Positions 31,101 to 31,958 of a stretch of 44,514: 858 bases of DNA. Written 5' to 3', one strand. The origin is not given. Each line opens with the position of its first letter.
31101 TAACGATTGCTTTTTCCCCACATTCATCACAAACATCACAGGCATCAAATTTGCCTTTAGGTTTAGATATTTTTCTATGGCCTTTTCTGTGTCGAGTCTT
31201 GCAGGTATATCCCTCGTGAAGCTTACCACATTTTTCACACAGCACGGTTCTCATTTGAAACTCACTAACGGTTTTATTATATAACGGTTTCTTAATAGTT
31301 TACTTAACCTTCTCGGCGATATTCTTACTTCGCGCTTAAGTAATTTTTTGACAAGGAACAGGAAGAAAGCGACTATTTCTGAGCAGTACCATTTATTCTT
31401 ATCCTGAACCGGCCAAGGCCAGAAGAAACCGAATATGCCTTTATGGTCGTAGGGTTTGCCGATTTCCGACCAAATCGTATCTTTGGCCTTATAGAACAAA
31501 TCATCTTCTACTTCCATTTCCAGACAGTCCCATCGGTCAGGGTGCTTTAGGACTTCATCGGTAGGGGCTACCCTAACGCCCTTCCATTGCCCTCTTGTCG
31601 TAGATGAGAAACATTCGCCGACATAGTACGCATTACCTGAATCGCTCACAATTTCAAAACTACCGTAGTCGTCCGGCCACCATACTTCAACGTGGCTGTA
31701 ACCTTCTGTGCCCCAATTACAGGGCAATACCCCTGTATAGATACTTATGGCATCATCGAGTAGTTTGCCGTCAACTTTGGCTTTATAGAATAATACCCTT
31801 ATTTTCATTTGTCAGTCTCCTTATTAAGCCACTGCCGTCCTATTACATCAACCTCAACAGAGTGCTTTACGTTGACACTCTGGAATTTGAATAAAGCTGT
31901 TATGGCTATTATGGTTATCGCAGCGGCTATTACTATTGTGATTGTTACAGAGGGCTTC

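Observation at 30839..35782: Translationally welded accessory cassette mixing DNA-modification, nuclease and two Cys-peptidase-fold genes (candidate anti-defence / takeover module)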

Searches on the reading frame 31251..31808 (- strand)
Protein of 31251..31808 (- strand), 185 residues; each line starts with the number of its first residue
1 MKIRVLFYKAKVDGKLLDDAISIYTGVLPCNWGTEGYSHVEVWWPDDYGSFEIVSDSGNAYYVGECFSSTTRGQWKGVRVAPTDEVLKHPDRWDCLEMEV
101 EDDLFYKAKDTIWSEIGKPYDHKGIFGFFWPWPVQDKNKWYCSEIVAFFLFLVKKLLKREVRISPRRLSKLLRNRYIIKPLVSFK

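Call 5: search_protein_families(library=pfam, proteins=[window:31251-31808:-], max_evalue=0.1)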
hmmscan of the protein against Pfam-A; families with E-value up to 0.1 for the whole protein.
window:31251-31808:- (185 aa): 1 family
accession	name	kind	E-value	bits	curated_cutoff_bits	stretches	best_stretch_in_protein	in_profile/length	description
PF05708.18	Peptidase_C92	-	0.016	15.7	27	1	76-147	50-114/166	Permuted papain-like amidase enzyme, YaeF/YiiX, C92 family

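Call 6: search_protein_families(library=phrogs, proteins=[window:31251-31808:-], max_evalue=0.01)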
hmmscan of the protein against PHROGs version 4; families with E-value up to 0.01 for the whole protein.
window:31251-31808:- (185 aa): 2 families
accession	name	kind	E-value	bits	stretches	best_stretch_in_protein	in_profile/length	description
phrog_1128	-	moron, auxiliary metabolic gene and host takeover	6.4e-20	72.7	1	2-175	24-171/381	enoyl-CoA hydratase/carnithine racemase-like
phrog_22304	-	unknown function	0.003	18.7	1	91-168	5-74/85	-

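Call 12: find_related_loci(query=window:31251-31808:-, collection=viral_contigs, flank=10000)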
Query window:31251-31808:- (185 aa) in viral_contigs; peptide patterns used: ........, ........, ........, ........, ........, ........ (x = any residue, [..] = any of these).
5 stretches matched a pattern, but none encodes a relative of the query by tblastn (E <= 1e-3).

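Call 25: search_dna_similar(query=window:31251-31808:-, collection=phages, mode=protein, max_rows=40, max_evalue=0.001)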
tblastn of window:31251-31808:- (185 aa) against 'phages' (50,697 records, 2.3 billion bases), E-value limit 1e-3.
Records with a match: 14; places in all: 14; records where one place covers at least 80% of the query: 0.
Best place of each record, by identity: <60% 14.
By first word of the organism name: Ralstonia 14.
By host as written in the record: Ralstonia solanacearum 11; Ralstonia solanacearum R578 1; - 1; Ralstonia solanacearum R300, UW27 1.
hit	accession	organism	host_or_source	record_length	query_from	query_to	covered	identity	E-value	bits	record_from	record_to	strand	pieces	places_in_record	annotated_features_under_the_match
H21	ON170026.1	Ralstonia phage YO006_4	Ralstonia solanacearum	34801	77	147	38%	33.8%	2e-4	47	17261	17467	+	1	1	record has no annotation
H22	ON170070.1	Ralstonia phage YO029_3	Ralstonia solanacearum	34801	77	147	38%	33.8%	2e-4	47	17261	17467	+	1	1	record has no annotation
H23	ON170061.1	Ralstonia phage YO023_2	Ralstonia solanacearum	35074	77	147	38%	33.8%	2e-4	47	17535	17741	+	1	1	record has no annotation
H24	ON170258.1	Ralstonia phage YO152_1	Ralstonia solanacearum R578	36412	77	147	38%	33.8%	2e-4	47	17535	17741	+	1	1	record has no annotation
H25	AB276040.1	Ralstonia phage RSA1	-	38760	77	147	38%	33.8%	2e-4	47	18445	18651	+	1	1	hypothetical protein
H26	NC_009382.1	Ralstonia phage RSA1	Ralstonia solanacearum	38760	77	147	38%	33.8%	2e-4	47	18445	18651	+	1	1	enoyl-CoA hydratase/carnithine racemase-like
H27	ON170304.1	Ralstonia phage YO178_4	Ralstonia solanacearum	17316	77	147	38%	33.8%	2e-4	46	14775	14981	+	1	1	record has no annotation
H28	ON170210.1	Ralstonia phage YO122_3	Ralstonia solanacearum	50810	77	147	38%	33.8%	3e-4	46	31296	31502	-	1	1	record has no annotation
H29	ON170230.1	Ralstonia phage YO135_2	Ralstonia solanacearum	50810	77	147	38%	33.8%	3e-4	46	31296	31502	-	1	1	record has no annotation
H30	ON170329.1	Ralstonia phage YO194_3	Ralstonia solanacearum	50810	77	147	38%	33.8%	3e-4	46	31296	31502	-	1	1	record has no annotation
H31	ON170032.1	Ralstonia phage YO009_3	Ralstonia solanacearum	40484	77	147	38%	32.4%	5e-4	45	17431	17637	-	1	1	record has no annotation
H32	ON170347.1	Ralstonia phage YO375_6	Ralstonia solanacearum R300, UW27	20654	77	147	38%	32.4%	5e-4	45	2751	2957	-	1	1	record has no annotation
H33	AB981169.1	Ralstonia phage RSY1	Ralstonia solanacearum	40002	77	147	38%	31.0%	8e-4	45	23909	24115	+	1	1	hypothetical protein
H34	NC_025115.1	Ralstonia phage RSY1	Ralstonia solanacearum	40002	77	147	38%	31.0%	8e-4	45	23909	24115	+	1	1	enoyl-CoA hydratase/carnithine racemase-like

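Call 31: get_annotated_region(hit=H26, flank=4000)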
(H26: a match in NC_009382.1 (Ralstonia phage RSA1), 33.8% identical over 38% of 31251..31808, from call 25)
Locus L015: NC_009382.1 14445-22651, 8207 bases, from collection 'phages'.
description: Ralstonia phage phiRSA1, complete genome.
organism: Ralstonia phage RSA1 (NCBI taxid 2993856)
taxonomy: Viruses; Duplodnaviria; Heunggongvirae; Uroviricota; Caudoviricetes; Peduoviridae; Aresaunavirus; Aresaunavirus RSA1
host: Ralstonia solanacearum; source: -; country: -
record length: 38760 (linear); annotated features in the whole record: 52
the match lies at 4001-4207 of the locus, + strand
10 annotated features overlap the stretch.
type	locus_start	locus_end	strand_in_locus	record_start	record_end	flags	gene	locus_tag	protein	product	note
CDS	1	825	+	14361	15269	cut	J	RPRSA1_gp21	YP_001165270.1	baseplate protein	gpJ; J protein; structural capsid protein; bacteriophage P2-like virions include a head and a tail; the capsid ...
CDS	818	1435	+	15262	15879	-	-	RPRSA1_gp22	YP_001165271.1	tail protein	ORF22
CDS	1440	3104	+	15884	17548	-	-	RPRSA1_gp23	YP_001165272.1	tail protein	ORF23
CDS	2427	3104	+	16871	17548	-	-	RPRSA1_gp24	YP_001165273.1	tail fiber protein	ORF24; RSc1692-like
CDS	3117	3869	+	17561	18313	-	-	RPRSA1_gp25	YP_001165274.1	tail fiber protein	ORF25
CDS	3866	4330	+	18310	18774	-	-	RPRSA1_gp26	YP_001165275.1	enoyl-CoA hydratase/carnithine racemase-like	ORF26; RSc1919-like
CDS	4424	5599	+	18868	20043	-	FI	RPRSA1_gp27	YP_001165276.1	tail sheath protein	FI; structural capsid protein; bacteriophage P2-like virions include a head and a tail; the tail is composed of a inner ...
CDS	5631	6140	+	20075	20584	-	FII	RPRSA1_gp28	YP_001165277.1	head closure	FII; structural capsid protein; bacteriophage P2-like virions include a head and a tail; the tail is composed of a ...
CDS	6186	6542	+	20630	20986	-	-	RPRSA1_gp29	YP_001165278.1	tail protein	ORF29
CDS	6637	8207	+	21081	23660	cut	-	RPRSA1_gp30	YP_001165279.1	tail length tape measure protein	ORF30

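Call 34: search_solved_structures(query=window:31251-31808:-, max_evalue=1, show_alignments=1)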
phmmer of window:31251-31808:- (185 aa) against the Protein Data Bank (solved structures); distinct sequences matched with E-value up to 1: 0.

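Call 39: find_homologous_proteins(query=window:31251-31808:-)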
Query window:31251-31808:- (185 aa): 57 proteins with E <= 0.001 among 107 candidates.
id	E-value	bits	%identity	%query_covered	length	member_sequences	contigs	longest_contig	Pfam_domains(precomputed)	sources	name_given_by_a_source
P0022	3.4e-126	437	99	100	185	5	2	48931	-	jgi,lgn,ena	jgi:hypothetical protein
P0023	2.0e-70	254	63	94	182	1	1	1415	-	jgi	jgi:hypothetical protein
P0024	6.7e-69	250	62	94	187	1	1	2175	-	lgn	-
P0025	4.2e-54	201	53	92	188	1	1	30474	-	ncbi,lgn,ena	-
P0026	1.4e-47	180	51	95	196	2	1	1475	-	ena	-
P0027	1.8e-47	180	50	93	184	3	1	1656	-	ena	-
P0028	1.2e-46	177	52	99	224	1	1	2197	-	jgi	-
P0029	4.3e-46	175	49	94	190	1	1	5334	-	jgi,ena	-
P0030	2.3e-45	173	50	93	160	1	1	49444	-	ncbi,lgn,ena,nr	ncbi:MAG: hypothetical protein KAS32_10850 [Candidatus Peribacteraceae bacterium]|nr:hypothetical pr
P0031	4.1e-45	172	46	97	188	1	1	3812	-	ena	-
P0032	5.9e-44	168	49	95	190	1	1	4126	-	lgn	-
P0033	2.6e-43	166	49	98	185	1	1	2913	-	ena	-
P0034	1.6e-42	163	47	93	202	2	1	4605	-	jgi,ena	-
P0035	1.7e-41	160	51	79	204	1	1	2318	-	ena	-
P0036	2.3e-40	156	45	94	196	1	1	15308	-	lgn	-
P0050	8.8e-34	135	43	95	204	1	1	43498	-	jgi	-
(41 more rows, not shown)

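Call 40: find_encoding_contigs(protein=P0022, flank=10000, max_places=3)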
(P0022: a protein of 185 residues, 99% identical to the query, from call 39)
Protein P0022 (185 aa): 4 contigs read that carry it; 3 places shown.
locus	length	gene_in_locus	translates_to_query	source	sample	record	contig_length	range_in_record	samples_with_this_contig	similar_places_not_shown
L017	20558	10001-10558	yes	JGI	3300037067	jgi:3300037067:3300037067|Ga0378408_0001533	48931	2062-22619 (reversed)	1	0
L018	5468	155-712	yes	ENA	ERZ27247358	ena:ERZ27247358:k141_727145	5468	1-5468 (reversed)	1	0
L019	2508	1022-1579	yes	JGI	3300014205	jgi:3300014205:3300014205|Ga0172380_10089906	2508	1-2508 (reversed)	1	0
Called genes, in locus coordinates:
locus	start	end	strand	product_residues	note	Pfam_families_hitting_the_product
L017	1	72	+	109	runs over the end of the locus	-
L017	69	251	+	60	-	-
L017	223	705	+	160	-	-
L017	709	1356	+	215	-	-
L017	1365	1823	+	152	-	-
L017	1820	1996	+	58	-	PF12844:HTH_19, PF13560:HTH_31 (weak), PF01381:HTH_3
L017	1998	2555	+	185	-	PF25296:Decapeptide (faint), PF00805:Pentapeptide, PF13599:Pentapeptide_4 (weak), PF00805:Pentapeptide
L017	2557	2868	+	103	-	-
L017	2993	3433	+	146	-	-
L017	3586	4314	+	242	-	-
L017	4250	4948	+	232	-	PF01695:IstB_IS21, PF00308:Bac_DnaA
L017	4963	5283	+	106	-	-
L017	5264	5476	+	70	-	-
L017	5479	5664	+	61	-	-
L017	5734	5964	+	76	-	-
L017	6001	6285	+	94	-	-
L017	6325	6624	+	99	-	-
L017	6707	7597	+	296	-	-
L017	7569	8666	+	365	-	PF01555:N6_N4_Mtase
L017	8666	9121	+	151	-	-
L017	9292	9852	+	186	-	-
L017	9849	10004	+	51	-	-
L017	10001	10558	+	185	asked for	-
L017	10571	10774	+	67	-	-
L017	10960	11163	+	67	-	-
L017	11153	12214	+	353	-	-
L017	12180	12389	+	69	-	-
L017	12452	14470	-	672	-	-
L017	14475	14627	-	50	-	-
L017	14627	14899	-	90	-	-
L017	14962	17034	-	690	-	-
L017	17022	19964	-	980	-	PF18760:ART-PolyVal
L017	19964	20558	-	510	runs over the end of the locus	-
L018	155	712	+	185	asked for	-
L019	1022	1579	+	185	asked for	-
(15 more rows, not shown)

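Call 41: find_encoding_contigs(protein=P0030, flank=10000, max_places=2)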
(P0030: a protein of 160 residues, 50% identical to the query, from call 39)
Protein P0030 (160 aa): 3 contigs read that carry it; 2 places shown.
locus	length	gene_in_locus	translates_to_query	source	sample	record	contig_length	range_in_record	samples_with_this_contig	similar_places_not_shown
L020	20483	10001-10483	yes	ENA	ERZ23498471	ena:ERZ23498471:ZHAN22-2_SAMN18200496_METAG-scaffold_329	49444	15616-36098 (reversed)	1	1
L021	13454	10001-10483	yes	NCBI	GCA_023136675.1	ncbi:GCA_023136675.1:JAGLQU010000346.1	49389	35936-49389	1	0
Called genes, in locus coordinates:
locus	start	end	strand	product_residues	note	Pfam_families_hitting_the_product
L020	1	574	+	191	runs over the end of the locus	-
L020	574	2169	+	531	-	-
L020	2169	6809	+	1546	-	-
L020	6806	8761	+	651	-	-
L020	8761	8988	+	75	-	PF03692:CxxCxxCC (weak)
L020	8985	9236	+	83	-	-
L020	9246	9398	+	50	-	-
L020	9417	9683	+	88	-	-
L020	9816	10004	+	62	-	-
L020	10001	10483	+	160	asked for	-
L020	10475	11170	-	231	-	-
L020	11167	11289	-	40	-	-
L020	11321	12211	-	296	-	-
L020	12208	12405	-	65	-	-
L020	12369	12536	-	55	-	-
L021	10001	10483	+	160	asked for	-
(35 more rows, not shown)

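Call 42: find_encoding_contigs(protein=P0050, flank=10000, max_places=2)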
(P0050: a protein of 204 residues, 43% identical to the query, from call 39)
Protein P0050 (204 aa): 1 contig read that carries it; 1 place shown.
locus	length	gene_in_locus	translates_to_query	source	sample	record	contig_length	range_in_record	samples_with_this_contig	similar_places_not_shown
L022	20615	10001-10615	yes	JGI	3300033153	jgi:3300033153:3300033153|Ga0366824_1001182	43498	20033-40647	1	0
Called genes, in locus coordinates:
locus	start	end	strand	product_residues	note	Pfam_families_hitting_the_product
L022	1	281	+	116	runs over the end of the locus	-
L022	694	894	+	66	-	-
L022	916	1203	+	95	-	-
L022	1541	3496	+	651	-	PF13175:AAA_15 (weak), PF13476:AAA_23 (faint), PF13555:AAA_29 (weak)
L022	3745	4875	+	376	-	PF03837:RecT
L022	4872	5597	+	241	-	PF23023:Anti-Pycsar_Apyc1 (weak), PF00753:Lactamase_B (weak), PF12706:Lactamase_B_2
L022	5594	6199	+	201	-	PF00847:AP2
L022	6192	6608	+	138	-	-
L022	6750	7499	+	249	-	-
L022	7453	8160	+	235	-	PF01695:IstB_IS21, PF00308:Bac_DnaA, PF00004:AAA (weak)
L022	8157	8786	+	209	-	PF05866:RusA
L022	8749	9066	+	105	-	-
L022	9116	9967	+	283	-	PF07505:DUF5131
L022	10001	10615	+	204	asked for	-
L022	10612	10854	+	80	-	-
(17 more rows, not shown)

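Call 47: find_related_loci(query=A1, collection=viral_contigs, flank=10000)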
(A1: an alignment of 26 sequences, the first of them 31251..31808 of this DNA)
Query A1 (185 aa) in viral_contigs; peptide patterns used: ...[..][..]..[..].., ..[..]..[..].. (x = any residue, [..] = any of these).
35 stretches matched a pattern; 27 encode a relative of the query (tblastn E <= 1e-3); 27 distinct loci.
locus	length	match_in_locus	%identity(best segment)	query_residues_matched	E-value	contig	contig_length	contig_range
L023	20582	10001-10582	43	1-176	2e-39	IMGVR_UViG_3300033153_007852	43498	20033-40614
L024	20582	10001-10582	41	1-176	1e-38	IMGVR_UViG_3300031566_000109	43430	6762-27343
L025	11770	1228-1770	43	1-172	9e-36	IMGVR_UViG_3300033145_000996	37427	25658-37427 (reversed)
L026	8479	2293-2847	43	2-176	3e-35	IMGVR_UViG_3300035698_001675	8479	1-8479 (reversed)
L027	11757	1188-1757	40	1-182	5e-33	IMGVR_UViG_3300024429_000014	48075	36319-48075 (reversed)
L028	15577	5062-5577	41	1-182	6e-33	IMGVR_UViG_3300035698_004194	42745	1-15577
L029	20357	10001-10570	40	2-176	1e-32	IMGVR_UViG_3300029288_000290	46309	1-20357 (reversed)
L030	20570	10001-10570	39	2-176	2e-32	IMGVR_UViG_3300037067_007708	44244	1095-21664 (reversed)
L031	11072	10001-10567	38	2-169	3e-31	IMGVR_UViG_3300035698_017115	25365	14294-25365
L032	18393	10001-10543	39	1-176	1e-29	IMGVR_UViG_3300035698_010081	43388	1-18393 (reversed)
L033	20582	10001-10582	40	2-183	6e-31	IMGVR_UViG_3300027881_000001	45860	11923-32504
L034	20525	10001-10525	43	2-182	8e-30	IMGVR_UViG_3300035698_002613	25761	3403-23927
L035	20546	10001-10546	42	3-182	2e-29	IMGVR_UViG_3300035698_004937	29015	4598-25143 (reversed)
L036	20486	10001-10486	38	3-175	2e-28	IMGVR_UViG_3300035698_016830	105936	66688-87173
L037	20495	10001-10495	38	36-176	2e-28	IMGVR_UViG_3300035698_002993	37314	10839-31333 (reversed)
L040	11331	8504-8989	36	3-174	2e-26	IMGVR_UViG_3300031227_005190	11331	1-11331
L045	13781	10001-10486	37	3-174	3e-27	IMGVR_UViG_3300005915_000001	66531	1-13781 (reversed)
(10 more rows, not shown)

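Call 53: search_solved_structures(query=A1, max_evalue=1, show_alignments=2)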
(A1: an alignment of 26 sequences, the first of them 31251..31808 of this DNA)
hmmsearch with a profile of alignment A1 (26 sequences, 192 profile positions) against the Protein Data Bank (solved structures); distinct sequences matched with E-value up to 1: 0.

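Call 57: predict_structure(alignment_id=A1)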
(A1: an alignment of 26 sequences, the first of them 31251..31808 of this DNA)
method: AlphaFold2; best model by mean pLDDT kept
length: 185 residues; sequences in the alignment: 26
mean_pLDDT: 88.8   pTM: 0.85
mean pLDDT of the five models: 88.8, 87.8, 87.7, 87.5, 87.3
residues with pLDDT >= 90: 128; 70-90: 38; 50-70: 16; < 50: 3
segments of 3 or more residues with pLDDT < 50: none
pLDDT, mean of each block of 10 residues (from residue 1): 96 72 57 77 97 88 96 93 95 96 98 97 80 83 96 97 93 96 71
secondary structure, 60 per line:
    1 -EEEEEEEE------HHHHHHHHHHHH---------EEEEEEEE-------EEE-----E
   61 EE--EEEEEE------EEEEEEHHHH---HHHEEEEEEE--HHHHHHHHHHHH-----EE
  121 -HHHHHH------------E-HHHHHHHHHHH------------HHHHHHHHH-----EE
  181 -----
elements in order: E2-9 H16-27 E37-44 E52-54 E60-62 E65-70 E77-82 H83-86 E93-99 H102-113 H122-127 H142-152 H165-173

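Call 61: fold_search(model_id=the predicted structure, library=pdb)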
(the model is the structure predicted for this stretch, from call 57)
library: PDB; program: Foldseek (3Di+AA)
matches with E <= 10: 212; with E <= 0.001: 0
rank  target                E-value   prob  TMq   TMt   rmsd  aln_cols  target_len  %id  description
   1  5v8w_D                4.0e-01  0.07  0.10  0.15  12.9        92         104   13  Crystal structure of human Integrator IntS9-IntS11 CTD complex (released 2017-04-12)
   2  6v98                  4.8e-01  0.23  0.40  0.41   9.8       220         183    8  Crystal structure of Type VI secretion system effector, TseH (VCA0285) (released 2020-01-15)
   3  5v8w_B                6.2e-01  0.05  0.09  0.14  12.7        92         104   12  Crystal structure of human Integrator IntS9-IntS11 CTD complex (released 2017-04-12)
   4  7y1t_A                7.0e-01  0.08  0.12  0.05   6.8        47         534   19  Complex of integrin alphaV/beta8 and L-TGF-beta1 at a ratio of 1:2 (released 2022-08-31)
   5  5v8w_H                9.0e-01  0.04  0.10  0.14  12.6        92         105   12  Crystal structure of human Integrator IntS9-IntS11 CTD complex (released 2017-04-12)
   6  7qca_SU0              9.6e-01  0.05  0.13  0.22  17.9       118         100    7  Spraguea lophii ribosome (released 2022-11-30)
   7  3afq_C                1.1e+00  0.04  0.12  0.17  10.5        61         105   15  Crystal structure of the single-stranded DNA binding protein from Mycobacterium leprae (Form II) (released 2010-10-06)
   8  7bfq_B                1.6e+00  0.02  0.10  0.05  12.6        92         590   12  Structure of the Integrator cleavage module with extended INTS4 and rigid body docked INTS9/11 CTD (released 2021-03-24)
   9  8bot_C                1.6e+00  0.01  0.11  0.05  20.0       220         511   11  Cryo-EM structure of NHEJ supercomplex(trimer) (released 2023-06-28)
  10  1s1q_C                1.9e+00  0.05  0.09  0.10   7.7        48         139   10  TSG101(UEV) domain in complex with Ubiquitin (released 2004-05-04)
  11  6ywh_B                1.9e+00  0.02  0.11  0.16  16.0       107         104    4  Structure of Chloroflexus aggregans flavin based fluorescent protein (CagFbFP) Q148D variant (released 2021-04-21)
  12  4aqh_A                1.9e+00  0.01  0.09  0.05  18.2       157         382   10  Plasminogen activator inhibitor type-1 in complex with the inhibitor AZ3976 (released 2012-11-28)
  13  6g2b                  2.3e+00  0.05  0.16  0.21  11.6        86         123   14  X-ray structure of NSD3-PWWP1 in complex with compound 8 (released 2019-06-26)
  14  6g3t_B                2.3e+00  0.04  0.22  0.31  13.2       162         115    8  X-ray structure of NSD3-PWWP1 (released 2019-06-26)
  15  6g3t_D                2.3e+00  0.04  0.19  0.26  13.0       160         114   11  X-ray structure of NSD3-PWWP1 (released 2019-06-26)
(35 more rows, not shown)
